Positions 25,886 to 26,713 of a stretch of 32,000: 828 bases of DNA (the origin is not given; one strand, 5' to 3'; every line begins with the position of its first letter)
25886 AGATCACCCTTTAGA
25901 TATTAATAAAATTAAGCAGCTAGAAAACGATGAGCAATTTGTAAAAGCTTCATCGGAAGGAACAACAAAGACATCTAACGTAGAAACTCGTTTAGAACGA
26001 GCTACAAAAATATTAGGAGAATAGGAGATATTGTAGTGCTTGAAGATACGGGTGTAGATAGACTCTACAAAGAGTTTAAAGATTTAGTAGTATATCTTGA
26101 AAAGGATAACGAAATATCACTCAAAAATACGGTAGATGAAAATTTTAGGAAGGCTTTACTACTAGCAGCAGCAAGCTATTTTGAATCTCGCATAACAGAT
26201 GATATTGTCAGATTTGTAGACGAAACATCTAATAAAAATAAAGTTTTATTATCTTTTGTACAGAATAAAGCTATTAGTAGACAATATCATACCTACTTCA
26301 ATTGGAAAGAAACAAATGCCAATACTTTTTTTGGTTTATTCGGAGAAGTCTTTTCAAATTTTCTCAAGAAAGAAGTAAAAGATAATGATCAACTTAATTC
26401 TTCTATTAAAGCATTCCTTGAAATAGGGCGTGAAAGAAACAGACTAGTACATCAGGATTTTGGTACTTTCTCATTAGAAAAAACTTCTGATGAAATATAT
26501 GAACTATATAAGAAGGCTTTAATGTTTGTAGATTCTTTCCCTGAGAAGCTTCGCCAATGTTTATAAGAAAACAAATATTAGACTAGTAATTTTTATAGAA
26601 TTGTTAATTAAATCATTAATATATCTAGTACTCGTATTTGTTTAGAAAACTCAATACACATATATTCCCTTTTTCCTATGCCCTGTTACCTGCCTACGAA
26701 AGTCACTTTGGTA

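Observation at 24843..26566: DUF262 (GmrS-like) plus HEPN two-gene cassette: candidate uncharacterised defence/abortive-infection system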

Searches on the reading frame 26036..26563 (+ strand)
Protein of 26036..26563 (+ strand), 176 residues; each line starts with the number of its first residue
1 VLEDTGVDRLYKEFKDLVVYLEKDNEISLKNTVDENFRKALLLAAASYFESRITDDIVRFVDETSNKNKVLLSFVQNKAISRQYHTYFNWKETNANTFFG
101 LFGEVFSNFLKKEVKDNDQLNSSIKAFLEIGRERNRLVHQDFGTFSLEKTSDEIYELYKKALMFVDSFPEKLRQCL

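Call 3: search_protein_families(library=pfam, proteins=[window:26036-26563:+], max_evalue=1)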
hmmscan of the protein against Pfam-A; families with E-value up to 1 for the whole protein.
window:26036-26563:+ (176 aa): 3 families
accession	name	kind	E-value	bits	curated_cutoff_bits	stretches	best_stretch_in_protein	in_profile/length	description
PF18735.6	HEPN_RiboL-PSP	-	1.1e-24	87.8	28.4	1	8-172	1-189/191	RiboL-PSP-HEPN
PF23712.1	Mkg_C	-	0.033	14.3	27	1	59-151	6-101/175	Monkey King C-terminal KA1 domain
PF22266.2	DUF6953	-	0.36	11.5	27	0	7-40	25-58/74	Family of unknown function (DUF6953)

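Call 4: search_protein_families(library=padloc, proteins=[window:26036-26563:+], max_evalue=1)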
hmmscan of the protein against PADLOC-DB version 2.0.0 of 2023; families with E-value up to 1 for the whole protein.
window:26036-26563:+ (176 aa): 3 families
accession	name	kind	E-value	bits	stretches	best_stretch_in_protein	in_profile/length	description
PDLC04028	PD-T4-2_B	-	0.00068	17.7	1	37-143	30-133/168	-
PDLC01800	CARF1--CARF_HEPN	-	0.0026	15.2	1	6-140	208-336/385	-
PDLC01041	Csx18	-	0.032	12.3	1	41-74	42-74/85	adaptation associated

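Call 5: search_protein_families(library=ncbifam, proteins=[window:26036-26563:+], max_evalue=1)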
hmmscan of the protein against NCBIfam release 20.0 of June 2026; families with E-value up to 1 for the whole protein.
window:26036-26563:+ (176 aa): 1 family
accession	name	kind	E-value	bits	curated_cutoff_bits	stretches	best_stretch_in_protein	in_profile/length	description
NF041179.1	TQO_large_DoxD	equivalog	0.17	11.9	300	1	33-97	29-95/181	thiosulfate:quinone oxidoreductase large subunit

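Call 18: find_homologous_proteins(query=window:26036-26563:+)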
Query window:26036-26563:+ (176 aa): 1063 proteins with E <= 0.001 among 1148 candidates; the best 120 are listed.
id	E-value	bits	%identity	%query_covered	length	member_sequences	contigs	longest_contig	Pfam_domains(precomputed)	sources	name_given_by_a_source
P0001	1.6e-107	374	99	100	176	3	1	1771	PF18735.7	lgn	-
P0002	1.1e-85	303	77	100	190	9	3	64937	PF18735.7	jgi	jgi:hypothetical protein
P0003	6.6e-85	301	77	100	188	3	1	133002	PF18735.7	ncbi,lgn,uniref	ncbi:HEPN domain-containing protein [Nostoc sp.]|uniref:HEPN domain-containing protein n=1 Tax=Nosto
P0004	5.5e-80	285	73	100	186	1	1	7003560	PF18735.7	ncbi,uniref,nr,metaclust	ncbi:hypothetical protein Cylst_3086 [Cylindrospermum stagnale PCC 7417]|uniref:RiboL-PSP-HEPN domai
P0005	1.1e-79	284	74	99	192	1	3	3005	PF18735.7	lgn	-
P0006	5.3e-79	282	73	99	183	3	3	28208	PF18735.7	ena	-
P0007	3.0e-78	279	73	98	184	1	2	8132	PF18735.7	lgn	-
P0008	2.3e-76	273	71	99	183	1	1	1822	PF18735.7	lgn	-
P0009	6.7e-75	268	71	98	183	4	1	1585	PF18735.7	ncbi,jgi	jgi:hypothetical protein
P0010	1.1e-74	268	72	98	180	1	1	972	PF18735.7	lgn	-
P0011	1.9e-74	267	70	98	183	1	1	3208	PF18735.7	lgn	-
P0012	3.0e-74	266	70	100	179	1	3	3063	PF18735.7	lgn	-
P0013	1.7e-71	257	74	91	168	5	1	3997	PF18735.7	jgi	jgi:hypothetical protein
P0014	3.1e-70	253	67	99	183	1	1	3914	PF18735.7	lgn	-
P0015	1.6e-68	248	65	99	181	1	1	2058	PF18735.7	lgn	-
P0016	2.3e-68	247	63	99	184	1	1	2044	PF18735.7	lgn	-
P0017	6.7e-68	246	66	99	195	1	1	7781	PF18735.7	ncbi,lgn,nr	ncbi:hypothetical protein HYR99_14285 [Candidatus Poribacteria bacterium]|nr:hypothetical protein [C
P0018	7.4e-67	242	61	99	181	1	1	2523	PF18735.7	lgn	-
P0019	8.5e-67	242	64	99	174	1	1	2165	PF18735.7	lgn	-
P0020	3.5e-66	240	63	99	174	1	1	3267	PF18735.7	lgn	-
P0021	6.3e-66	239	61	99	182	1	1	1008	PF18735.7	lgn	-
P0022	1.3e-65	238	64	97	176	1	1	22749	PF18735.7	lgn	-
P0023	2.0e-65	238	64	98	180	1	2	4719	PF18735.7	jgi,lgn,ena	jgi:aspartyl-tRNA synthetase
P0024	4.1e-65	237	65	97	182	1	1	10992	PF18735.7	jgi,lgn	-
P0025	8.6e-65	236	61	99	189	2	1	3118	PF18735.7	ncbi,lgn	-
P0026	1.4e-64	235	63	97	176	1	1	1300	PF18735.7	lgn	-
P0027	3.1e-64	234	62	98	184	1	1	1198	PF18735.7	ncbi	-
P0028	3.7e-64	233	63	98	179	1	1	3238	PF18735.7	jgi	-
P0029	4.9e-64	233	63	99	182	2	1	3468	PF18735.7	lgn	-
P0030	5.1e-64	233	61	94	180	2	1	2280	PF18735.7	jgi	-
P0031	5.6e-64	233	60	98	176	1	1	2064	PF18735.7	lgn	-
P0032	6.7e-64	233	63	97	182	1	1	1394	PF18735.7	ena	-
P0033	1.3e-63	232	58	97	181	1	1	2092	PF18735.7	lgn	-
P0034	1.5e-63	231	59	99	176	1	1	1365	PF18735.7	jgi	jgi:hypothetical protein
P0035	1.6e-63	231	64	97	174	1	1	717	PF18735.7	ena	-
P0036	2.1e-63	231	62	98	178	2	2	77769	PF18735.7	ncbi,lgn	-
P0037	2.3e-63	231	64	97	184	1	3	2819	PF18735.7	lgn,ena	-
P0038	2.6e-63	231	60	99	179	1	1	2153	PF18735.7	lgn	-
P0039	3.6e-63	230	61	98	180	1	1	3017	PF18735.7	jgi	jgi:hypothetical protein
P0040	7.5e-63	229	62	98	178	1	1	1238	PF18735.7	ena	-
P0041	1.1e-62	229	59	99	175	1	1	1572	PF18735.7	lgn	-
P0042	1.4e-62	228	58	98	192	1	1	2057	PF18735.7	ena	-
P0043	1.5e-62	228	62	95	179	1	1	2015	PF18735.7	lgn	-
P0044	1.8e-62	228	60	99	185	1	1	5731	PF18735.7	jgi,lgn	jgi:hypothetical protein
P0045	2.1e-62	228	60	99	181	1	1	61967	PF18735.7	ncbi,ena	-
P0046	2.7e-62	227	62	99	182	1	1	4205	PF18735.7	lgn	-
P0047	2.8e-62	227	60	99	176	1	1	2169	PF18735.7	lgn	-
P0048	3.4e-62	227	59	97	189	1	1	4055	PF18735.7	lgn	-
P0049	4.8e-62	227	62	98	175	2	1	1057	PF18735.7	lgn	-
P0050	4.9e-62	227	60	97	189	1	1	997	PF18735.7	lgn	-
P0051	9.4e-62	226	58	98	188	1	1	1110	PF18735.7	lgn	-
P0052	1.1e-61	225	59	98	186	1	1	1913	PF18735.7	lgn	-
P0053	1.1e-61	225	60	98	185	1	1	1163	PF18735.7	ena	-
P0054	1.2e-61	225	57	99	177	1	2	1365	PF18735.7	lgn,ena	-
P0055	1.9e-61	225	61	97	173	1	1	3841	PF18735.7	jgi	jgi:RiboL-PSP-HEPN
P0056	2.0e-61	225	59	98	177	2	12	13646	PF18735.7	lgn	-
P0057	2.0e-61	225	59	97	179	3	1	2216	PF18735.7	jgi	jgi:hypothetical protein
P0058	2.8e-61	224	60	97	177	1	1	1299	PF18735.7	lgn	-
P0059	3.6e-61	224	62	97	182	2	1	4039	PF18735.7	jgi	-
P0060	3.8e-61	224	57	98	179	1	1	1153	PF18735.7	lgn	-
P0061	5.1e-61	223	61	95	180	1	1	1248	PF18735.7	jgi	-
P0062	6.8e-61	223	64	94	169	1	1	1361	PF18735.7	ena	-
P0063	9.6e-61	222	60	99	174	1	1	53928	PF18735.7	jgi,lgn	jgi:hypothetical protein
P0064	1.1e-60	222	57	99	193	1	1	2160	PF18735.7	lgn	-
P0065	1.2e-60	222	57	97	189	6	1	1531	PF18735.7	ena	-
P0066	1.5e-60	222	57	98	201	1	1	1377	PF18735.7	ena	-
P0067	1.6e-60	222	58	100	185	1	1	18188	PF18735.7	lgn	-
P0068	1.8e-60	221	59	98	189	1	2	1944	PF18735.7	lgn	-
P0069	1.9e-60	221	57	98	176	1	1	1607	PF18735.7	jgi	jgi:hypothetical protein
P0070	2.2e-60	221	58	98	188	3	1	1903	PF18735.7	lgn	-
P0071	4.2e-60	220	55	98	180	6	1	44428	PF18735.7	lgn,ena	-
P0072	4.3e-60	220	58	98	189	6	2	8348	PF18735.7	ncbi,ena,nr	ncbi:MAG: hypothetical protein IIA68_06575 [Proteobacteria bacterium]|nr:hypothetical protein [Pseud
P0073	5.7e-60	220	59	99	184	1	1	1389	PF18735.7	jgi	jgi:hypothetical protein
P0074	6.4e-60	220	56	98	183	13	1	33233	PF18735.7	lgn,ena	-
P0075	8.2e-60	219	56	98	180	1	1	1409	PF18735.7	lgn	-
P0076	9.6e-60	219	54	98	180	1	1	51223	PF18735.7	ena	-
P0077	9.7e-60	219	59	98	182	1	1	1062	PF18735.7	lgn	-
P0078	1.3e-59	219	57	96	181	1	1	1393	PF18735.7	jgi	-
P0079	1.4e-59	219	55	98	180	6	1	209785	PF18735.7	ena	-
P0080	2.1e-59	218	55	98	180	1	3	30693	PF18735.7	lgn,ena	-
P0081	2.2e-59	218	60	98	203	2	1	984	PF18735.7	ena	-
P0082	2.7e-59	218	58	97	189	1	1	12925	PF18735.7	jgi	jgi:RiboL-PSP-HEPN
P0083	3.1e-59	217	59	96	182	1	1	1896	PF18735.7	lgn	-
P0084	6.5e-59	216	57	98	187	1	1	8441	PF18735.7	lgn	-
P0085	7.1e-59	216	57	97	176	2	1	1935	PF18735.7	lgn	-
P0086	8.4e-59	216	54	98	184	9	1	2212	PF18735.7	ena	-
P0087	9.0e-59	216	58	95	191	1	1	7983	PF18735.7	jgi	jgi:hypothetical protein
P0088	9.2e-59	216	55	97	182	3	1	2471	PF18735.7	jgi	jgi:hypothetical protein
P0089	1.2e-58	216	57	97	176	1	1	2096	PF18735.7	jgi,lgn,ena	-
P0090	1.3e-58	215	53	99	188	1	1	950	PF18735.7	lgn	-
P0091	1.4e-58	215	58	97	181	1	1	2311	PF18735.7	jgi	jgi:hypothetical protein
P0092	2.0e-58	215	56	98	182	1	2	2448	PF18735.7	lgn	-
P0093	2.7e-58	214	57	98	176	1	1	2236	PF18735.7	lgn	-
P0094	3.5e-58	214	57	98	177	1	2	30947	PF18735.7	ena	-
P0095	4.0e-58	214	54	98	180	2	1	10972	PF18735.7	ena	-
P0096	4.2e-58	214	54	98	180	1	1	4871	PF18735.7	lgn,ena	-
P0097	4.6e-58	214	56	98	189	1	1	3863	PF18735.7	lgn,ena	-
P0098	4.7e-58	214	56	97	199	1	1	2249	PF18735.7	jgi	jgi:hypothetical protein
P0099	5.0e-58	214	57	99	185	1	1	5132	PF18735.7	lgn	-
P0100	5.2e-58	213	58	98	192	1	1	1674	PF18735.7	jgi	jgi:hypothetical protein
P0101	5.4e-58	213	55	98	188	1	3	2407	PF18735.7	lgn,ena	-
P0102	6.1e-58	213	55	98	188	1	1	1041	PF18735.7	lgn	-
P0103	6.9e-58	213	54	97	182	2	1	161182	PF18735.7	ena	-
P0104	7.1e-58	213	54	96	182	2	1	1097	PF18735.7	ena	-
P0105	7.2e-58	213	54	98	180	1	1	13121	PF18735.7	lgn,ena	-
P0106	7.5e-58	213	58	98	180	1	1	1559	PF18735.7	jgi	jgi:hypothetical protein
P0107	9.6e-58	213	54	97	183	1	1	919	PF18735.7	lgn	-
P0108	9.8e-58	213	53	98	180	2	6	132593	PF18735.7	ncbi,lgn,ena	-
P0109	1.1e-57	212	56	97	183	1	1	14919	PF18735.7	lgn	-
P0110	1.3e-57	212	55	99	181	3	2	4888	PF18735.7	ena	-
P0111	1.4e-57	212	55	99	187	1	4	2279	PF18735.7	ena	-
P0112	1.6e-57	212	58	96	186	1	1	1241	PF18735.7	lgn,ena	-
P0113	1.7e-57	212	55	98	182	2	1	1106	PF18735.7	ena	-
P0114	1.9e-57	212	54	97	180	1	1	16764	PF18735.7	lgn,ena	-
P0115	2.0e-57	212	54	98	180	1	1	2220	PF18735.7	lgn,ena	-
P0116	2.1e-57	212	59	98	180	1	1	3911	PF18735.7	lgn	-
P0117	2.1e-57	211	55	98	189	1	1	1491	PF18735.7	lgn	-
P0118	2.3e-57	211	55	98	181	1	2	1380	PF18735.7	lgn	-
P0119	2.8e-57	211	57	95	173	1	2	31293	PF18735.7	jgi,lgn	jgi:hypothetical protein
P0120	3.5e-57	211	56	97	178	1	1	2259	PF18735.7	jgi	jgi:hypothetical protein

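Call 21: find_related_loci(query=A1, collection=genome_contigs, flank=6000)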
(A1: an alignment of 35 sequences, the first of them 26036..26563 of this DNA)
Query A1 (176 aa) in genome_contigs; peptide patterns used: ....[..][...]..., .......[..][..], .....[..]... (x = any residue, [..] = any of these).
435 stretches matched a pattern; 256 encode a relative of the query (tblastn E <= 1e-3); the best 80 are kept; 80 distinct loci.
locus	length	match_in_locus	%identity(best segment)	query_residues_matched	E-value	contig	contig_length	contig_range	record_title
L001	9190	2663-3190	76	1-176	4e-92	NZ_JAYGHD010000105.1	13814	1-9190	Nostoc sp. UHCC 0251 NODE_208_length_13814_cov_27.588124, whole genome shotgun sequence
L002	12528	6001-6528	77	1-176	5e-92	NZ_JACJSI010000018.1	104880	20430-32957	Nostoc flagelliforme FACHB-838 contig18, whole genome shotgun sequence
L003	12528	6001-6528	76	1-176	7e-92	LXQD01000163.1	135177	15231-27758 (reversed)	Nostoc minutum NIES-26 scaffold25.1, whole genome shotgun sequence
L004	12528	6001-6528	76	1-176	2e-91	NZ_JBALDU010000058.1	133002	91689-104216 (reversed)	MAG: Nostoc sp. isolate P2164 bin 3 NODE_57_length_133002_cov_15.611059, whole genome shotgun sequence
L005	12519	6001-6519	61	2-174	2e-70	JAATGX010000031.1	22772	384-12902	MAG: Desulfuromonadales bacterium isolate bin_92 k141_5303372, whole genome shotgun sequence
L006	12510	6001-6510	63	4-173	9e-70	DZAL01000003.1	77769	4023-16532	MAG TPA_asm: Thiomargarita sp. isolate SulCav_PC08_66_44_25 SulCav_PC08-66_90_length_77769_cov_16.778161, whole genome s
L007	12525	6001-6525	60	2-176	2e-69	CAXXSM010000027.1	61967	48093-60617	MAG: bacterium isolate 04c6e7c0-51ca-4241-8bf9-7f12ca1f9b1d genome assembly, contig: contig_27, whole genome shotgun seq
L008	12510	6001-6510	56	5-174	9e-67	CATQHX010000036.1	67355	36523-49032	MAG: Vicinamibacterales bacterium isolate b531ce64-1057-46bd-a004-e227214a256a genome assembly, contig: contig_36, whole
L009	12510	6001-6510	53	5-174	3e-65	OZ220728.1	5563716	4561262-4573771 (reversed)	MAG: Vicinamibacterales bacterium isolate 73bbec36-abbb-48ff-8f96-0d8513c84f17 genome assembly, chromosome: 1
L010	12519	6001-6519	53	2-174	5e-65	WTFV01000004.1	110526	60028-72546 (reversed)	MAG: Acidobacteria bacterium isolate CO36386bin_12 NODE_113_length_110526_cov_21.359579, whole genome shotgun sequence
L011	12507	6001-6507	54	5-173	8e-65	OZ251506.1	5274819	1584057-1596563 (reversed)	MAG: Vicinamibacterales bacterium isolate aaa6a21a-436b-4590-abd6-8baef99f1637 genome assembly, chromosome: 1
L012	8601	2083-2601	54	1-173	3e-63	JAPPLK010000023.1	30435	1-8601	MAG: Nitrospira sp. isolate RHO3_bin_20 NODE_2772_length_30435_cov_259.453390, whole genome shotgun sequence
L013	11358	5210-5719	54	5-174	3e-63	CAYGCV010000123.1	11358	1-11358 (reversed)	MAG TPA_asm: uncultured Vicinamibacteraceae bacterium isolate ERP110561_co1_67 genome assembly, contig: NODE_3620_length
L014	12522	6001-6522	53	1-174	6e-63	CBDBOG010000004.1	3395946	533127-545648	MAG: Spirochaetia bacterium isolate 40739a5d-4c61-4e6f-ad63-b7fc718ca5ff genome assembly, contig: contig_4, whole genome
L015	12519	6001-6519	55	2-174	1e-62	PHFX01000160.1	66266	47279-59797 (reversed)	MAG: Candidatus Brocadia sp. WS118 scaffold_24, whole genome shotgun sequence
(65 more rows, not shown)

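Call 22: find_related_loci(query=A1, collection=viral_contigs, flank=6000)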
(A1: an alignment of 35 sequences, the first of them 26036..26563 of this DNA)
Query A1 (176 aa) in viral_contigs; peptide patterns used: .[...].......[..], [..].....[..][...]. (x = any residue, [..] = any of these).
88 stretches matched a pattern; 16 encode a relative of the query (tblastn E <= 1e-3); 16 distinct loci.
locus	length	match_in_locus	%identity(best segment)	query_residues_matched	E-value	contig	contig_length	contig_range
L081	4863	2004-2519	53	2-173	4e-61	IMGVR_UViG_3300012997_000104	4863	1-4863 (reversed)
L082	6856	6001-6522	50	1-174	1e-57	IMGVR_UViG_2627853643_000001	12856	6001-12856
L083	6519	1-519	49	1-172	2e-51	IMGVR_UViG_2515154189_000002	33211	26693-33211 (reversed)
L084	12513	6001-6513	44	5-174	2e-46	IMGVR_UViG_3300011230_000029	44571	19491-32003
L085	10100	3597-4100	43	7-174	1e-43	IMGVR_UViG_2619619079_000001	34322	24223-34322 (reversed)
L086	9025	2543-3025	42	6-166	1e-42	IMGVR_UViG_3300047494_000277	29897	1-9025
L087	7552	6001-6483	43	5-166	3e-40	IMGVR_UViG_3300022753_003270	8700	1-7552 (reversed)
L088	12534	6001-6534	38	1-174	8e-37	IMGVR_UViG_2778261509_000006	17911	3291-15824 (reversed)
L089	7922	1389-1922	38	1-174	8e-37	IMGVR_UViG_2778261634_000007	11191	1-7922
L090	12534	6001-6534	38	1-174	8e-37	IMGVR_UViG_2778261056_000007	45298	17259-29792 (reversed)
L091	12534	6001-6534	38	1-174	8e-37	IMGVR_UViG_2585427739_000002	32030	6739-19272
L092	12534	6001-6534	38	1-174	8e-37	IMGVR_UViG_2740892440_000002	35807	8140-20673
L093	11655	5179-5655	40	7-167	3e-35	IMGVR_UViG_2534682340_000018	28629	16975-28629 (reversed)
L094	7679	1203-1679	40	7-167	3e-35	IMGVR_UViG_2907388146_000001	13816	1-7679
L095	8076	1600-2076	40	7-167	3e-35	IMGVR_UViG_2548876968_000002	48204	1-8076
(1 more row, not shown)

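Call 30: search_protein_families(library=padloc, proteins=[L097:8037-9197:+, L097:9205-9750:+], max_evalue=0.01)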
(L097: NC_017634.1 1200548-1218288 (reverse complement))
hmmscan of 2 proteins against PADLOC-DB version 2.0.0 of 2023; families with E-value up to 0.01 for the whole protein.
L097:8037-9197:+ (387 aa): 19 families
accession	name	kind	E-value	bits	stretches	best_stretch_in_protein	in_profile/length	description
PDLC03877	NsnA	-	2e-59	199.8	1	13-385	32-380/385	-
PDLC04027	PD-T4-2_A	-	7.2e-39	131.9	2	148-384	122-361/363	-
PDLC04150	HEC-05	-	7.9e-13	46.1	2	33-82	9-58/583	-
PDLC04151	HEC-05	-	1.9e-12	44.7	2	31-83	25-77/600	-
PDLC04157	HEC-06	-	1.3e-10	38.5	1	31-107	8-92/558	-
PDLC02786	SspE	-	1.5e-10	38.1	1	41-73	19-51/766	SspE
PDLC04154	HEC-06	-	1.8e-10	38.1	1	42-150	20-129/569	-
PDLC02695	Orf5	-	2.9e-08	30.5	1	40-112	14-103/601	Orf5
PDLC04155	HEC-06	-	3.4e-08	30.4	1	31-107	6-90/562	-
PDLC02687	Orf5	-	4.4e-08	30.3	1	43-108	15-87/543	Orf5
PDLC03418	REase_II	-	5e-08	30.5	1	48-133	35-115/372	Type II restriction enzyme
PDLC02792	SspE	-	2.6e-07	27.4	1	45-73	23-51/771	SspE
PDLC04709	PDC-M55C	-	4e-07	27.1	1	29-85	12-68/554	-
PDLC02686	Orf5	-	5e-07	26.6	1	43-103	18-92/566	Orf5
PDLC02701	Orf5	-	4.4e-06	23.4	0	40-66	14-40/596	Orf5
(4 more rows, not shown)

L097:9205-9750:+ (182 aa): 4 families
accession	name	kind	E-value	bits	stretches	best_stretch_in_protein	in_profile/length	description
PDLC01804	CARF1--CARF_HEPN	-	7.7e-06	23.1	1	76-148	307-377/422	-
PDLC04028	PD-T4-2_B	-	0.0002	19.4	1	32-151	23-141/168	-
PDLC01828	CARF2--CARF_HEPN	-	0.00064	17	1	67-160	293-383/394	-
PDLC01803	CARF1--CARF_HEPN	-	0.009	13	1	48-142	280-374/426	-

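Call 37: predict_structure(alignment_id=A1)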
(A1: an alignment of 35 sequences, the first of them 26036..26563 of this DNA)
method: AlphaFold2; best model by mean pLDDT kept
length: 176 residues; sequences in the alignment: 35
mean_pLDDT: 88.5   pTM: 0.85
mean pLDDT of the five models: 88.5, 88.2, 87.5, 87.3, 82.0
residues with pLDDT >= 90: 95; 70-90: 73; 50-70: 7; < 50: 1
segments of 3 or more residues with pLDDT < 50: none
pLDDT, mean of each block of 10 residues (from residue 1): 80 88 83 89 95 91 87 77 80 90 93 96 96 88 81 96 94 87
secondary structure, 60 per line:
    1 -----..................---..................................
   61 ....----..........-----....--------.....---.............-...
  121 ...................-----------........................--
elements in order: H6-23 H27-64 H69-78 H84-87 H96-100 H104-116 H118-139 H151-174

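Call 41: fold_search(model_id=the predicted structure, library=pdb)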
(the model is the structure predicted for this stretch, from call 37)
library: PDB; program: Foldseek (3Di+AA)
matches with E <= 10: 154; with E <= 0.001: 0
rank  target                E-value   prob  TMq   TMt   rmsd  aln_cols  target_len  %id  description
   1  6m6z_A                6.0e-01  0.47  0.32  0.29  15.6       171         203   10  A de novo designed transmembrane nanopore, TMH4C4 (released 2020-06-24)
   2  9i1x_B                7.0e-01  0.15  0.22  0.19  18.2       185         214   12  Crystal structure of the E. coli TetR family regulator CecR (released 2025-11-26)
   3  8omv_C                1.1e+00  0.08  0.19  0.06  30.2       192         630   14  Crystal structure of the constitutively active S117E/S181E mutant of human IKK2 (released 2024-04-10)
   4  2q00_B                1.3e+00  0.54  0.38  0.49   6.6       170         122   14  Crystal structure of the P95883_SULSO protein from Sulfolobus solfataricus. NESG target SsR10. (released 2007-05-29)
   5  5vjs                  1.4e+00  0.06  0.15  0.14  21.6       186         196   15  De Novo Photosynthetic Reaction Center Protein Equipped with Heme B, a synthetic Zn porphyrin, and Zn(II) cations (released 2018-04-25)
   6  5udh_A                1.5e+00  0.10  0.20  0.11  17.1       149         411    8  HHARI/ARIH1-UBCH7~Ubiquitin (released 2017-06-14)
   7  6m6w_D                1.6e+00  0.23  0.30  0.37   7.7       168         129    9  Crystal structure the toxin-antitoxin MntA-HpeT mutant-Y104A (released 2020-09-30)
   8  3fyq                  1.7e+00  0.12  0.23  0.22  18.5       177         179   10  Structure of Drosophila melanogaster talin IBS2 domain (residues 1981-2168) (released 2009-02-03)
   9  6bod                  1.9e+00  0.08  0.22  0.08  28.9       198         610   12  TBK1 in complex with ethyl ester analog of amlexanox (released 2018-09-26)
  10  8s2f_BBB              2.0e+00  0.06  0.16  0.16  22.3       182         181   15  Crystal structure of Borrelia burgdorferi paralogous family 12 outer surface protein BBH37 (released 2025-03-05)
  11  8s2f_AAA              2.0e+00  0.03  0.15  0.15  23.2       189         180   16  Crystal structure of Borrelia burgdorferi paralogous family 12 outer surface protein BBH37 (released 2025-03-05)
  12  7tz7_B                2.1e+00  0.08  0.19  0.14  24.8       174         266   10  PI3K alpha in complex with an inhibitor (released 2022-05-18)
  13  4cgk_A                2.4e+00  0.05  0.17  0.10  31.6       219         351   12  Crystal structure of the essential protein PcsB from Streptococcus pneumoniae (released 2014-05-21)
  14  5tqw_A                2.4e+00  0.05  0.18  0.07  29.3       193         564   11  CryoEM reconstruction of human IKK1, open conformation 1 (released 2016-11-09)
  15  7bxo_F                2.5e+00  0.16  0.30  0.36   8.8       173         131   10  Crystal structure of the toxin-antitoxin with AMP-PNP (released 2020-09-30)
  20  7bxo_D                2.8e+00  0.18  0.32  0.39   7.5       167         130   12  Crystal structure of the toxin-antitoxin with AMP-PNP (released 2020-09-30)
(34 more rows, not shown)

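Call 42: search_solved_structures(query=A1, max_evalue=10)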
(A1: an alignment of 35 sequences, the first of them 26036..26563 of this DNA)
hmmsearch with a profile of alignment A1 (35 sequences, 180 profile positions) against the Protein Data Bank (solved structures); distinct sequences matched with E-value up to 10: 8.
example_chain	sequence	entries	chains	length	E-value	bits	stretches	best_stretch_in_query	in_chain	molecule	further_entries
8a9q_A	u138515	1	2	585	0.41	13.5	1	28-88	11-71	Albumin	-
7dgu_A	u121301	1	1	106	0.48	13.2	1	102-165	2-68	de novo designed protein H4A1R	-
6hjl_C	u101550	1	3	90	0.65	12.8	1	54-92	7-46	Affimer ADB13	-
6hjl_G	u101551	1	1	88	0.7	12.7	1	54-92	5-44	Affimer ADB13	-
7aar_A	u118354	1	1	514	0.71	12.7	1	7-59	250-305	Sugar transport protein 10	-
7aaq_A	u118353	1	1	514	0.71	12.7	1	7-59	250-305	Sugar transport protein 10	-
6h7d_A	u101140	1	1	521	0.73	12.7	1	7-59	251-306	Sugar transport protein 10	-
9r8p_A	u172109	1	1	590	0.87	12.4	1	28-87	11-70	hSA3, a mutated hyper-soluble human serum albumin designed for bacterial expression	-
